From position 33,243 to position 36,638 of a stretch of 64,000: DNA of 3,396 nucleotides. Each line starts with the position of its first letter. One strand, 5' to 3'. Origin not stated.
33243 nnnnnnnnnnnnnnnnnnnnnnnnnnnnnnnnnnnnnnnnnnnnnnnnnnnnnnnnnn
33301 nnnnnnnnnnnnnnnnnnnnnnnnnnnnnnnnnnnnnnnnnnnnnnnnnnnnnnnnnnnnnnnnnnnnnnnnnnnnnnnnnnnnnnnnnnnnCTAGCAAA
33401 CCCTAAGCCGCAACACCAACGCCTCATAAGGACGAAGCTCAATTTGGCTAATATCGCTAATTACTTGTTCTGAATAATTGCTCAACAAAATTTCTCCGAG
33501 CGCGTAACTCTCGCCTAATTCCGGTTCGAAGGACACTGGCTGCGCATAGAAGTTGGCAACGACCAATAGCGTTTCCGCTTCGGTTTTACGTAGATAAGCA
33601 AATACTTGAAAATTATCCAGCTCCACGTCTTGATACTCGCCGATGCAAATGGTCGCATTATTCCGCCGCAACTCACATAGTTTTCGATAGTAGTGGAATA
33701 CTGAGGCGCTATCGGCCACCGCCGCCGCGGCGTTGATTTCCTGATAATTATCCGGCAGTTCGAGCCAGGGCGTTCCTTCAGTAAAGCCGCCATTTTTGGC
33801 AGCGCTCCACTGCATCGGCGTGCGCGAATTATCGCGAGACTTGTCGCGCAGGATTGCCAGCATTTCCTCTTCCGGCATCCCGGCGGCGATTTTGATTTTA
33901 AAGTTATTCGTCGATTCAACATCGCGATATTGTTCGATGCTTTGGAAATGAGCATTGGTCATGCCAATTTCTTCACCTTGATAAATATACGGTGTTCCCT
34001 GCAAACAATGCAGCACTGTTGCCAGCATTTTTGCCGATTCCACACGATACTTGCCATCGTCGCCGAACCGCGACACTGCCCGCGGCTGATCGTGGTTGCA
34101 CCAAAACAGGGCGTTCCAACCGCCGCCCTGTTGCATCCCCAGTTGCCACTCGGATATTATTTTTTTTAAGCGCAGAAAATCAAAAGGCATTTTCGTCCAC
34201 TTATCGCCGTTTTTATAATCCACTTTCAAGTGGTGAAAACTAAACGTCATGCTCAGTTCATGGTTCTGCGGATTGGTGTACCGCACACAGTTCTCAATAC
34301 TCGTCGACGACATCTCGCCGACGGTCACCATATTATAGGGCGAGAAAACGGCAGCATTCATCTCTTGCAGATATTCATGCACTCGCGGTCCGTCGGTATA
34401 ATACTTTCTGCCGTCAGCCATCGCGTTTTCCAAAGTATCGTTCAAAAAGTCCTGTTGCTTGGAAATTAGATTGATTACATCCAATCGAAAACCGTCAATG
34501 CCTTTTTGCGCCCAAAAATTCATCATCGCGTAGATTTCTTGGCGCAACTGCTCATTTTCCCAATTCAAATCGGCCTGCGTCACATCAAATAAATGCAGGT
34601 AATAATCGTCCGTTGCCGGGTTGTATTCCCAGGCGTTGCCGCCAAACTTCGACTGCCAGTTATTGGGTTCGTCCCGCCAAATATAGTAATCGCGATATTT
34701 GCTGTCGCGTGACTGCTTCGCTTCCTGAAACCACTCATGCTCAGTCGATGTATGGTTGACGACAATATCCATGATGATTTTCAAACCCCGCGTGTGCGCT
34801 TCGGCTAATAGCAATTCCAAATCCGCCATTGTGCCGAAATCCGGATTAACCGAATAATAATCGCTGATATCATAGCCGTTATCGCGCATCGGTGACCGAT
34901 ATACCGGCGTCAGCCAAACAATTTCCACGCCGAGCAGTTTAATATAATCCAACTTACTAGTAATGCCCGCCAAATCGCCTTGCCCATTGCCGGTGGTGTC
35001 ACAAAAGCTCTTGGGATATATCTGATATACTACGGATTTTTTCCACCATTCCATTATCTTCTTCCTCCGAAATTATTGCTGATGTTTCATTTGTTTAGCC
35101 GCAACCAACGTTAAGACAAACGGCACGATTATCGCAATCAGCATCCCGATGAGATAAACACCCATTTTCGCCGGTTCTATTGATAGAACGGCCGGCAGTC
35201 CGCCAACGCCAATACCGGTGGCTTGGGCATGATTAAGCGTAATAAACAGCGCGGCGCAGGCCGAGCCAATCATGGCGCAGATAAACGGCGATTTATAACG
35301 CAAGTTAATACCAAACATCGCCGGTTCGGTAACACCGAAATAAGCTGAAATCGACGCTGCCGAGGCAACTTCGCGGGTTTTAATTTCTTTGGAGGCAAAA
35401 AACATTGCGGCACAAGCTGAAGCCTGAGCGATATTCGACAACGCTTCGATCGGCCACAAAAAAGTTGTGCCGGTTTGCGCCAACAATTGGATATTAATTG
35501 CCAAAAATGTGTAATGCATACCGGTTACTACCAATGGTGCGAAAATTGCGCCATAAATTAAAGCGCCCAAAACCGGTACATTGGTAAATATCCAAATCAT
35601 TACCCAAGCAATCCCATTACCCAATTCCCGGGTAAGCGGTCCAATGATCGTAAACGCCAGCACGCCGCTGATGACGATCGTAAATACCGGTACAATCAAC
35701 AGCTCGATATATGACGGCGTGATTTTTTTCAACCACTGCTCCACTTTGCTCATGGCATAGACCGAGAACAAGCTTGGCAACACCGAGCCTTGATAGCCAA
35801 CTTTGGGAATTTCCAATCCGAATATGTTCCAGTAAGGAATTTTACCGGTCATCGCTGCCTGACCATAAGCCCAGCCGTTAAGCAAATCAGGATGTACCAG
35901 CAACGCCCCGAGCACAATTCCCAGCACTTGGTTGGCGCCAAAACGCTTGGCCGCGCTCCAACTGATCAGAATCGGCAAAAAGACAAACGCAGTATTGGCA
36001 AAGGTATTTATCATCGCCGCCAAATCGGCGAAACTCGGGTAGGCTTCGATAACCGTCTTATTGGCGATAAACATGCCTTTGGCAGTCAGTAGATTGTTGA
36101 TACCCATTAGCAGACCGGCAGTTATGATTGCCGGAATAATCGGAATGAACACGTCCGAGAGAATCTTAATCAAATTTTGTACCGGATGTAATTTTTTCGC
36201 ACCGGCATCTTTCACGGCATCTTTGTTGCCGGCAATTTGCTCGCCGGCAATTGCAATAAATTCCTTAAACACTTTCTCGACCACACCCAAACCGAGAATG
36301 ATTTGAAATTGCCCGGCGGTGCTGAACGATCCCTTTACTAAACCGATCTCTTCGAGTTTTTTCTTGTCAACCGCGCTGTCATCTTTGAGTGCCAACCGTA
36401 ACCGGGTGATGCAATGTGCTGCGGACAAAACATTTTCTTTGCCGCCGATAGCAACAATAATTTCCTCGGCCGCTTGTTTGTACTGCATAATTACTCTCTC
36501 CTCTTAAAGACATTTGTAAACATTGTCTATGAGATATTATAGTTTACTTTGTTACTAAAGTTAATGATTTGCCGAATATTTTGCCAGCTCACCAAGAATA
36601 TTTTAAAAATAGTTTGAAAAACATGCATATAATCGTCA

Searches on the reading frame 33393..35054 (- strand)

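Call 4: search_protein_families(library=pfam, proteins=[window:33393-35054:-], max_evalue=0.01)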
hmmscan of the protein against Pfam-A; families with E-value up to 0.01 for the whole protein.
window:33393-35054:- (553 aa): 5 families
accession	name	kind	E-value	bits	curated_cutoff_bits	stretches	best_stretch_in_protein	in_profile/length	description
PF00128.31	Alpha-amylase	-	1.8e-169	565.1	22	1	11-469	1-443/446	Alpha amylase, catalytic domain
PF23915.1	SusG_C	-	5.7e-10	39.8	27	1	484-547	1-62/62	Alpha-amylase SusG C-terminal domain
PF16657.11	Malt_amylase_C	-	5.2e-09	36.5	27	1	472-545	1-73/75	Maltogenic Amylase, C-terminal domain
PF14701.12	hDGE_amylase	-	0.00018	21.2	27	1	32-112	25-113/439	Glycogen debranching enzyme, glucanotransferase domain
PF11941.14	DUF3459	-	0.0026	18.6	22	1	455-547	1-89/90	Domain of unknown function (DUF3459)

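Call 5: search_protein_families(library=ncbifam, proteins=[window:33393-35054:-], max_evalue=0.01)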
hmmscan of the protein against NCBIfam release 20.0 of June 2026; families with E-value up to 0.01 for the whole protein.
window:33393-35054:- (553 aa): 38 families (the best 25 are shown)
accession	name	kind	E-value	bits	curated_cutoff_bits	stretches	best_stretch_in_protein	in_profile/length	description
TIGR02403.1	trehalose_treC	equivalog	1.3e-258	859.1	799.05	1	3-549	1-543/544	alpha,alpha-phosphotrehalase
NF008183.0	PRK10933.1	subfamily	5.7e-242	804.3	535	1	2-547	6-547/551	alpha,alpha-phosphotrehalase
NF051899.1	BetGalacBglAAgro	equivalog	3.5e-112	375.5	900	1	2-547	1-534/537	beta-galactosidase BglA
TIGR02456.1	treS_nterm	equivalog_domain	3e-95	319.8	678.35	2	2-240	1-231/539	maltose alpha-D-glucosyltransferase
NF041090.1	Cyc-maltodext_AglB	equivalog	9.7e-43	146.6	540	2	26-197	62-211/470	cyclomaltodextrinase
NF041321.1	Alpha-amyl_MalA_Halo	equivalog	3.7e-40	138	875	1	2-194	255-427/666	alpha-amylase MalA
NF008051.0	PRK10785.1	equivalog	4.7e-39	134.1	568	2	26-200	176-343/607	maltodextrin glucosidase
TIGR02402.1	trehalose_TreZ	equivalog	2.9e-20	72.1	538.8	1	5-103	93-187/545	malto-oligosyltrehalose trehalohydrolase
NF011083.0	PRK14510.1-2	equivalog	9.9e-19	66.4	1322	1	26-199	220-388/1186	bifunctional glycogen debranching protein GlgX/4-alpha-glucanotransferase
TIGR02401.1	trehalose_TreY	equivalog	2.4e-18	65.8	498.65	1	32-130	19-122/838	malto-oligosyltrehalose synthase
NF011084.0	PRK14511.1-1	equivalog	2e-14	53.2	1021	1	30-129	18-121/728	malto-oligosyltrehalose synthase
NF007060.0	PRK09505.2-5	equivalog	4.4e-14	51.4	790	1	25-102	231-322/690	alpha-amylase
NF007051.0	PRK09505.1-1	equivalog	2.5e-13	48.9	864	1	25-148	235-370/686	alpha-amylase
NF006970.0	PRK09441.1-3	equivalog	2.9e-13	49.3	516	1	31-238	60-278/466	alpha-amylase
NF007058.0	PRK09505.2-3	equivalog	7.6e-12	44.1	897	1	25-103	246-338/742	alpha-amylase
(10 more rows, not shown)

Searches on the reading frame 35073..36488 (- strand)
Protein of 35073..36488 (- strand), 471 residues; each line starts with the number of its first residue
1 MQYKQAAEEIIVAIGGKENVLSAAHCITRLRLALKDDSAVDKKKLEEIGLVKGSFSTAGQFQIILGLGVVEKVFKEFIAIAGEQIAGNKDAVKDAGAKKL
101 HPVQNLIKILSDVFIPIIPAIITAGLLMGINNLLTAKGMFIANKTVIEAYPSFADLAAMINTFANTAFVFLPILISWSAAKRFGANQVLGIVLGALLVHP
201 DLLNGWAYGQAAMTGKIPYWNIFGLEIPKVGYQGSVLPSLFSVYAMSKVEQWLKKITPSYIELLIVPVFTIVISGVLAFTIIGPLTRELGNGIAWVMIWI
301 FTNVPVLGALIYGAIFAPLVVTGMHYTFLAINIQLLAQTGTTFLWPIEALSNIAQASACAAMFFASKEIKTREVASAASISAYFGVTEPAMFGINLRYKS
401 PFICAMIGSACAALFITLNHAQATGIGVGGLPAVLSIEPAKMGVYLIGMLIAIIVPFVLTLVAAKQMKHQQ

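Call 4: search_protein_families(library=pfam, proteins=[window:35073-36488:-], max_evalue=0.01)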
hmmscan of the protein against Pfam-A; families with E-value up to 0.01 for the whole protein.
window:35073-36488:- (471 aa): 2 families
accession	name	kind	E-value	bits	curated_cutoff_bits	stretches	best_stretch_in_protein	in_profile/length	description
PF02378.23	PTS_EIIC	-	3.6e-47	161.5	30.7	1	111-408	1-318/319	Phosphotransferase system, EIIC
PF00367.25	PTS_EIIB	-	1.3e-14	53.7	27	1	8-41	1-34/34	phosphotransferase system, EIIB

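Call 5: search_protein_families(library=ncbifam, proteins=[window:35073-36488:-], max_evalue=0.01)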
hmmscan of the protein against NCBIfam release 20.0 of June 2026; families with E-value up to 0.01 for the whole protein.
window:35073-36488:- (471 aa): 18 families
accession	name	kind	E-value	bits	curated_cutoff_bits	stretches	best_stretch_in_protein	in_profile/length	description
TIGR01992.1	PTS-IIBC-Tre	equivalog_domain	1.1e-179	598.2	591.95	1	5-463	2-461/463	PTS system trehalose-specific EIIBC component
TIGR01996.1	PTS-II-BC-sucr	equivalog_domain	9.7e-162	538.8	559.3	1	3-462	2-460/461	sucrose-specific PTS transporter subunit IIBC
NF008236.0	PRK11007.1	equivalog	3.3e-135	451.3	409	1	4-469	7-466/473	PTS trehalose transporter subunit IIBC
TIGR01995.1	PTS-II-ABC-beta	subfamily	3.2e-106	356.2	614.7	1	3-467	1-447/618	beta-glucoside-specific PTS transporter subunit IIABC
TIGR00852.1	pts-Glc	subfamily_domain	2.6e-79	266.6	291.1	1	165-451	2-290/290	maltose/glucose-specific PTS transporter subunit IIC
NF007335.0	PRK09824.1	equivalog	2.8e-66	224.4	894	1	1-466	1-454/627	PTS beta-glucoside transporter subunit IIABC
NF007311.0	PRK09796.1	equivalog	1.2e-59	202.1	722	1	2-462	4-453/485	PTS cellobiose/arbutin/salicin transporter subunit IIBC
NF007152.0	PRK09586.1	equivalog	6.8e-58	197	516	1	7-463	10-469/477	PTS N-acetylmuramic acid transporter subunit IIBC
TIGR00826.1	EIIB_glc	domain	6.8e-21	74.4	45.75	2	28-112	1-88/88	glucose PTS transporter subunit EIIB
NF011497.0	PRK14905.1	equivalog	1e-16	61.2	485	1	2-80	274-352/357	triosephosphate isomerase/PTS system glucose/sucrose-specific transporter subunit IIB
TIGR01998.1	PTS-II-BC-nag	equivalog_domain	6.4e-11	41.6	553.2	1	4-67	402-465/475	N-acetylglucosamine-specific PTS transporter subunit IIBC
TIGR02004.1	PTS-IIBC-malX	hypoth_equivalog_domain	5.7e-09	35.1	632.2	1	5-69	442-506/517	maltose/glucose-specific PTS transporter subunit IIBC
TIGR02002.1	PTS-II-BC-glcB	equivalog_domain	1.3e-08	34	591.8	1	5-66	426-486/502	glucose-specific PTS transporter subunit IIBC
NF008301.0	PRK11089.1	equivalog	2.4e-08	33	647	1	4-66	399-460/477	PTS glucose transporter subunit IIBC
NF007509.0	PRK10110.1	subfamily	4.7e-08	31.9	665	1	6-69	451-514/530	PTS maltose transporter subunit IICB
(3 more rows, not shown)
